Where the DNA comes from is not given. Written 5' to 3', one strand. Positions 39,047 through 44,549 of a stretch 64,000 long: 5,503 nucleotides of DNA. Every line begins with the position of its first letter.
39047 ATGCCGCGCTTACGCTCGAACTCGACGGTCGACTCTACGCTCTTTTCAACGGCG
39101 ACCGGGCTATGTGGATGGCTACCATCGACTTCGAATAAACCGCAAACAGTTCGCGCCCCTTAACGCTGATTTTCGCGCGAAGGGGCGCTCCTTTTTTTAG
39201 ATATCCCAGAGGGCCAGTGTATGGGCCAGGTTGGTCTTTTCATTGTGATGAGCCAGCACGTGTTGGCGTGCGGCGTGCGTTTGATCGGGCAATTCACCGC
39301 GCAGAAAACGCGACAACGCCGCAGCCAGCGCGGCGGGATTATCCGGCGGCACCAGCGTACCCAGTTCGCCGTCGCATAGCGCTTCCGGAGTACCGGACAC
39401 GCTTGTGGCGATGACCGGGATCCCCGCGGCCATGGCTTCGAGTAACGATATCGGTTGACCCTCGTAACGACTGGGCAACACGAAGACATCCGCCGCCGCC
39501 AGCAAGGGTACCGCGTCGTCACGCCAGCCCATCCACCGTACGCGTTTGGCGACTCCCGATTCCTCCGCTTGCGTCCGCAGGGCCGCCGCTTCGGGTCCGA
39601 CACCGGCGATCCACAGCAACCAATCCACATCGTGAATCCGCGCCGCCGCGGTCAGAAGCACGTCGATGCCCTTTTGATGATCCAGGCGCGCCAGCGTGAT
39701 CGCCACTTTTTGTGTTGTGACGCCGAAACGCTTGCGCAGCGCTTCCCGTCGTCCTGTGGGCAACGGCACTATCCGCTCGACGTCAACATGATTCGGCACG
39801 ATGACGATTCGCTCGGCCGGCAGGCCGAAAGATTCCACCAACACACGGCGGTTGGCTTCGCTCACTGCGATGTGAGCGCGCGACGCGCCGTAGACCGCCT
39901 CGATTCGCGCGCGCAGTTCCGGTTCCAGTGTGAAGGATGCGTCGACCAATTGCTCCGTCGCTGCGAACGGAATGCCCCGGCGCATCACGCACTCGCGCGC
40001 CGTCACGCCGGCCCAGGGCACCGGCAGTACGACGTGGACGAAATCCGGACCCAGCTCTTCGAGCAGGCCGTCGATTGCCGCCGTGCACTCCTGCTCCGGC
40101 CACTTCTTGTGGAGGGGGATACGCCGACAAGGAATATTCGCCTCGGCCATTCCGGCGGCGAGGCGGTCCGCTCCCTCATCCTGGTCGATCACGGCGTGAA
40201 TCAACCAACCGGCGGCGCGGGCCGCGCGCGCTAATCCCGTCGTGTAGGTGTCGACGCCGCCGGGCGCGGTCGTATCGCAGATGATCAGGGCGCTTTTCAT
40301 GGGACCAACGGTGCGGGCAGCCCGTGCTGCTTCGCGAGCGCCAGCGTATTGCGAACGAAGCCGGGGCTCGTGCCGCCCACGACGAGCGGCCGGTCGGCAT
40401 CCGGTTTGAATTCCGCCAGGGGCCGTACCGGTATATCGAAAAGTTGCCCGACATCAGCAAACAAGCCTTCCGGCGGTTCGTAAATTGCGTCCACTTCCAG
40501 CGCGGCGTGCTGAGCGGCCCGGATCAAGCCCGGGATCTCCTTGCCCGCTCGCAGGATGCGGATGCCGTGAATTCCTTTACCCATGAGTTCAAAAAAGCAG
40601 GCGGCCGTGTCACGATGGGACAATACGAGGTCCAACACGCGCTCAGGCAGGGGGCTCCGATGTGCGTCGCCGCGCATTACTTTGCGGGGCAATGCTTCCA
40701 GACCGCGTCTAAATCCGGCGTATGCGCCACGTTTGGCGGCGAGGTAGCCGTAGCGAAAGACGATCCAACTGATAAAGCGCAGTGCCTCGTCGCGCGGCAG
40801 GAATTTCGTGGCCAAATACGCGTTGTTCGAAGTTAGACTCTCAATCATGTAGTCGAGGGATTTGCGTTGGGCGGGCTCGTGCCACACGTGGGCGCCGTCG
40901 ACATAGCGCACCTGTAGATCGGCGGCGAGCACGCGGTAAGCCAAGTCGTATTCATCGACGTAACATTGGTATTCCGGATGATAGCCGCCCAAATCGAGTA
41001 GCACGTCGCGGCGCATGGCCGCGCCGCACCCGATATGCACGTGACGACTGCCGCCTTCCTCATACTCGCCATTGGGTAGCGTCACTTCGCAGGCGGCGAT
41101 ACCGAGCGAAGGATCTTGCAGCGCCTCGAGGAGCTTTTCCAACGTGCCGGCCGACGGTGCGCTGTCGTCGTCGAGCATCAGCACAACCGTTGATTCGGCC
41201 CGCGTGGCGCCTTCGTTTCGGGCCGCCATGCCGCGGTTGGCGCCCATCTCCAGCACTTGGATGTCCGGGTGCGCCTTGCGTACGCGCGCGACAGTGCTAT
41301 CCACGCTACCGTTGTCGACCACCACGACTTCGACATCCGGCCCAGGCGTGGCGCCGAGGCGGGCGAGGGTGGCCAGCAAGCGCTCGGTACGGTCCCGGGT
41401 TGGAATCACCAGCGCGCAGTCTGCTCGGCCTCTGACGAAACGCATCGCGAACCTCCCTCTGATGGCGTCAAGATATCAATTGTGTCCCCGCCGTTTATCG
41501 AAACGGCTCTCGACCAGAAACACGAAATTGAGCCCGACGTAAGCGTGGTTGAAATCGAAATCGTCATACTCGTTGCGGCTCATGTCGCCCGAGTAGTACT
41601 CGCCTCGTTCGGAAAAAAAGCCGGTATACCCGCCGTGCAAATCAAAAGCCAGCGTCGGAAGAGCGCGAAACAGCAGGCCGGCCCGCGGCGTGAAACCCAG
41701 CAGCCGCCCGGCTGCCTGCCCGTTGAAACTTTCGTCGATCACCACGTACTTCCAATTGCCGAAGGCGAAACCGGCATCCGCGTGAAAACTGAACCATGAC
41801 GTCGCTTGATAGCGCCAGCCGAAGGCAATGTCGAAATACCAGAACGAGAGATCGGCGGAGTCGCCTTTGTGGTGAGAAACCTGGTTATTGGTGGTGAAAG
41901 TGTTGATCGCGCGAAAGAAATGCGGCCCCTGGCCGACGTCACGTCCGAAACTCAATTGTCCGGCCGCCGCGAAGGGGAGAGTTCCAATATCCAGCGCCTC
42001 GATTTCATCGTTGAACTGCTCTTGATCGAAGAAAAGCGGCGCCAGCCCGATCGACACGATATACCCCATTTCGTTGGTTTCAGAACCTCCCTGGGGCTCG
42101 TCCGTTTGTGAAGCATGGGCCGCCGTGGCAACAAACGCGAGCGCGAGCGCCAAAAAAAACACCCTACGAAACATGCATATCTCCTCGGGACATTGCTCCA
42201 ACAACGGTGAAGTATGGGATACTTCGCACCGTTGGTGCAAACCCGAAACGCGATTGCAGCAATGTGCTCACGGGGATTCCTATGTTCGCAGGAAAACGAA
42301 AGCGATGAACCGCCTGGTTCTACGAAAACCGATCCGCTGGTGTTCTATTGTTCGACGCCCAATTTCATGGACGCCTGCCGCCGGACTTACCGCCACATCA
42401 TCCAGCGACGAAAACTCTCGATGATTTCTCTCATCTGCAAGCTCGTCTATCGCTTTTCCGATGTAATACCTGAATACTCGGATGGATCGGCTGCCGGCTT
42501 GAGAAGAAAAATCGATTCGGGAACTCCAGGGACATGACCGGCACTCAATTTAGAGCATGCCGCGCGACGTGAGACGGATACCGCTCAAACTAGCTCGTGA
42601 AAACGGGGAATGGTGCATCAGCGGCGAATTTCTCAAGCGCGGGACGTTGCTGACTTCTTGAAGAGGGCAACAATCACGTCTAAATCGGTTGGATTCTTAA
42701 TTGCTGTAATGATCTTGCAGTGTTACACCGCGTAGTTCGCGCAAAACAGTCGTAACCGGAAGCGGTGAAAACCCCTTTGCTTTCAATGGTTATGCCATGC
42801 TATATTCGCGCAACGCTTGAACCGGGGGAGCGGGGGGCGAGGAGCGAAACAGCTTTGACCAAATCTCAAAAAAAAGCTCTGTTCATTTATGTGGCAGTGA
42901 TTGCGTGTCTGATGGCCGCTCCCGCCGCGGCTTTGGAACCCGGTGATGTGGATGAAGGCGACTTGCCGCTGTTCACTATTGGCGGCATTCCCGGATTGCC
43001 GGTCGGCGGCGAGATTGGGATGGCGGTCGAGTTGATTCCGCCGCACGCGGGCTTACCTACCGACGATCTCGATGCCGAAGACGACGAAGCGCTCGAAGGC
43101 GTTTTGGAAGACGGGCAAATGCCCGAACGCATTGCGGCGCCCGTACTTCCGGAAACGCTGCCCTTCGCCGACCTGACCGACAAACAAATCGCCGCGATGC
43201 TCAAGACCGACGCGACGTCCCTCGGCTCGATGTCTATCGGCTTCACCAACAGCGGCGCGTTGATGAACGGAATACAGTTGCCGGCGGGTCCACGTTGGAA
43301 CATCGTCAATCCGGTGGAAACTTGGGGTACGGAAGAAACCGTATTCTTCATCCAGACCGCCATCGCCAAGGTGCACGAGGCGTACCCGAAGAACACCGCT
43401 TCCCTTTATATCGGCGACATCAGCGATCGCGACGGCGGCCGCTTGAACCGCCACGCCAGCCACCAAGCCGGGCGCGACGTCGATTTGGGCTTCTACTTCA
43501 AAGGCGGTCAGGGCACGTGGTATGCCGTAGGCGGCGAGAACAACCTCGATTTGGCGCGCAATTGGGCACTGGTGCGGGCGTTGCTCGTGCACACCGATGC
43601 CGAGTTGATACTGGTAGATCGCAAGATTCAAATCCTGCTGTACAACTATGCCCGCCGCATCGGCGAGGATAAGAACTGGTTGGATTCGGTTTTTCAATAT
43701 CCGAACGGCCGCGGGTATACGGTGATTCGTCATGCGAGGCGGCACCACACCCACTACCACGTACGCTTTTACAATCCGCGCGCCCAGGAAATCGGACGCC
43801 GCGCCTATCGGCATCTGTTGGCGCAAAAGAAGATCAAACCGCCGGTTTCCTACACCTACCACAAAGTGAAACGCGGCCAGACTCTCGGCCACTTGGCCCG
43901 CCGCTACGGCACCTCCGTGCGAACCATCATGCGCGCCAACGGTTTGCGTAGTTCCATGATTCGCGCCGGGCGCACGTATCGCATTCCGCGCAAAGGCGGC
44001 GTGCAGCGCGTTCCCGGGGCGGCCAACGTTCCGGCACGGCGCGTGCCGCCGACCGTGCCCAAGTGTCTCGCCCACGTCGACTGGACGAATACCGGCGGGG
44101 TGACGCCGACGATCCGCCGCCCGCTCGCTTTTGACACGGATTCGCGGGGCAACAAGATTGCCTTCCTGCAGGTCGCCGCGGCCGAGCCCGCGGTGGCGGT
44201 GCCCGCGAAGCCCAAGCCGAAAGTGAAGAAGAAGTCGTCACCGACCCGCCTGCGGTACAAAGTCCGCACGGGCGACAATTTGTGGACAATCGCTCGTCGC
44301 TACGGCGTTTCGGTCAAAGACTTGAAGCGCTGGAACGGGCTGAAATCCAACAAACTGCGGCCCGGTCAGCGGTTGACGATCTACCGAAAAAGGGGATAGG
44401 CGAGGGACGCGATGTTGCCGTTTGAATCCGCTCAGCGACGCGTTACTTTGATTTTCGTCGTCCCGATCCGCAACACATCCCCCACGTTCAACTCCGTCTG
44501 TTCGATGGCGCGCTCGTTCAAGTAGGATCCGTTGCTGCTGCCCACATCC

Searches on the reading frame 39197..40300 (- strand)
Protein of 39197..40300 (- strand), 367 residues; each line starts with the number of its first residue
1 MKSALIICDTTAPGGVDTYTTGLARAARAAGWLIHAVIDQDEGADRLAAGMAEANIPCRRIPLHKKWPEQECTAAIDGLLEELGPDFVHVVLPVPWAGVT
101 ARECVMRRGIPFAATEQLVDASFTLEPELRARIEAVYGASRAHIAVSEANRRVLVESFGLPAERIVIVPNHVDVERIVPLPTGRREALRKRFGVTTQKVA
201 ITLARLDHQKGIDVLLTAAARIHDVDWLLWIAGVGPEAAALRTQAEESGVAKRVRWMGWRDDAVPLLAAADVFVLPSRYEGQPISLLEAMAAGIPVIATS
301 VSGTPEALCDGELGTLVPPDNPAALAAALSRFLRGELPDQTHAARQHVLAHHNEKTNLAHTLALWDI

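Call 63: search_protein_families(library=pfam, proteins=[window:39197-40300:-], max_evalue=0.0001)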
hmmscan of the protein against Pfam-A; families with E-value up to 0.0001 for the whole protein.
window:39197-40300:- (367 aa): 6 families
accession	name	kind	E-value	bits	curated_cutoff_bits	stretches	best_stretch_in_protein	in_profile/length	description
PF13692.12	Glyco_trans_1_4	-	1.5e-39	135.9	27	1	198-333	2-140/142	Glycosyl transferases group 1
PF00534.26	Glycos_transf_1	-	3.3e-39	134.6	26.4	1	186-338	3-160/172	Glycosyl transferases group 1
PF13439.12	Glyco_transf_4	-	6.9e-17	62.4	28.5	1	13-176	1-170/170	Glycosyltransferase Family 4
PF13579.12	Glyco_trans_4_4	-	1.4e-13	51.9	29.7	1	14-170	1-157/158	Glycosyl transferase 4-like domain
PF20706.3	GT4-conflict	-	3.3e-11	43.3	26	1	172-311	172-323/385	Family 4 Glycosyltransferase in conflict systems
PF13524.12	Glyco_trans_1_2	-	3e-06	27.7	25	1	258-360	33-141/144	Glycosyl transferase-like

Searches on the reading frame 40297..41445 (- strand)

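Call 63: search_protein_families(library=pfam, proteins=[window:40297-41445:-], max_evalue=0.0001)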
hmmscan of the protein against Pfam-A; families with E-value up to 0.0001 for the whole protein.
window:40297-41445:- (382 aa): 3 families
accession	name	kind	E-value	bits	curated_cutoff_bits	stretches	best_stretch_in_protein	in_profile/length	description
PF00535.33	Glycos_transf_2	-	6e-22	78.8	23.3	1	12-129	2-123/168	Glycosyl transferase family 2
PF13641.12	Glyco_tranf_2_3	-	9.8e-19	68.7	27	2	9-125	2-127/230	Glycosyltransferase like family 2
PF10111.15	Glyco_tranf_2_2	-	5.1e-06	26.6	27.3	1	13-110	3-107/276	Glycosyltransferase like family 2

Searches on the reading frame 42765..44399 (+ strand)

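Call 63: search_protein_families(library=pfam, proteins=[window:42765-44399:+], max_evalue=0.0001)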
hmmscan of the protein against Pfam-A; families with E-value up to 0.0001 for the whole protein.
window:42765-44399:+ (544 aa): 3 families
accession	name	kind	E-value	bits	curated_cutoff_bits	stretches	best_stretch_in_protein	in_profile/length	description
PF01476.26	LysM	-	4.2e-32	110.3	20.9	2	498-539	1-42/43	LysM domain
PF03411.18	Peptidase_M74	-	7.5e-12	45.8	25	1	157-246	1-91/240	Penicillin-insensitive murein endopeptidase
PF23473.1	LysM3_LYK4_5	-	3.4e-06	27.5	29.3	0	496-530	3-37/48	LYK4/5 LysM3 domain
